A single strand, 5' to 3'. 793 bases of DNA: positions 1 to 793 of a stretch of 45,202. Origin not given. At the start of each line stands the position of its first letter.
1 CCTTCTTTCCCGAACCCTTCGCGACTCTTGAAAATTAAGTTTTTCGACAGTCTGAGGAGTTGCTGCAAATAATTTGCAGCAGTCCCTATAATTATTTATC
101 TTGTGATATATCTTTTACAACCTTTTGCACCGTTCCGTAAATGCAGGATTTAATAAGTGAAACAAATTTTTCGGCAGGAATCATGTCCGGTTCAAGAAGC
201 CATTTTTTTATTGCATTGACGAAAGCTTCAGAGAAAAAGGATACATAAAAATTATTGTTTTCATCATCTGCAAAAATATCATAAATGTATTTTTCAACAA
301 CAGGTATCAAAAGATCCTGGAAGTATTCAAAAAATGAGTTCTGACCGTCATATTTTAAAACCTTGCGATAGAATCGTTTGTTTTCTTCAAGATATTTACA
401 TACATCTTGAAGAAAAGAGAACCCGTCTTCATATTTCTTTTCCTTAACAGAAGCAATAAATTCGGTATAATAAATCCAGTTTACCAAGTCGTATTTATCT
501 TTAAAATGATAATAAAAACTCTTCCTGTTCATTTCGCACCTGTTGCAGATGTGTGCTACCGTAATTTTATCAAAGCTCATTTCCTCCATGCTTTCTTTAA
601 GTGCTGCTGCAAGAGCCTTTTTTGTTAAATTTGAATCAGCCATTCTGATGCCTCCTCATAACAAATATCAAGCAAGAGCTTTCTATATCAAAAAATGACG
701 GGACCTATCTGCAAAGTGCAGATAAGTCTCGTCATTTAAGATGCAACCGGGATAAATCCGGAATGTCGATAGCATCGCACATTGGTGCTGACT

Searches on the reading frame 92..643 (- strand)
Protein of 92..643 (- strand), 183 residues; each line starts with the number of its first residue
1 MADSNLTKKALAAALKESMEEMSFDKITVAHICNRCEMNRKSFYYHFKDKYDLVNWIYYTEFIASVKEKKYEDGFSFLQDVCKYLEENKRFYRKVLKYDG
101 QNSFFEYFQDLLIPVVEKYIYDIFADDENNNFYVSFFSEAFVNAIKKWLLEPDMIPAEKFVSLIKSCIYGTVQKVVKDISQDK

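Call 29: find_encoding_contigs(protein=window:92-643:-, flank=3000, max_places=10)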
Protein window:92-643:- (183 aa): no gene with exactly this product is on record in the collection.

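Call 72: search_protein_families(library=pfam, proteins=[window:92-643:-])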
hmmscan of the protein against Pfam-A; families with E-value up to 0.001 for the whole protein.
window:92-643:- (183 aa): 2 families
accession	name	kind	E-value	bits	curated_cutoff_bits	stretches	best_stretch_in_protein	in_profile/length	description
PF14278.11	TetR_C_8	-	1.6e-18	67.1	26.1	1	76-168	5-101/103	Transcriptional regulator C-terminal region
PF00440.29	TetR_N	-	1.5e-07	31.5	24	1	14-55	4-45/47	Bacterial regulatory proteins, tetR family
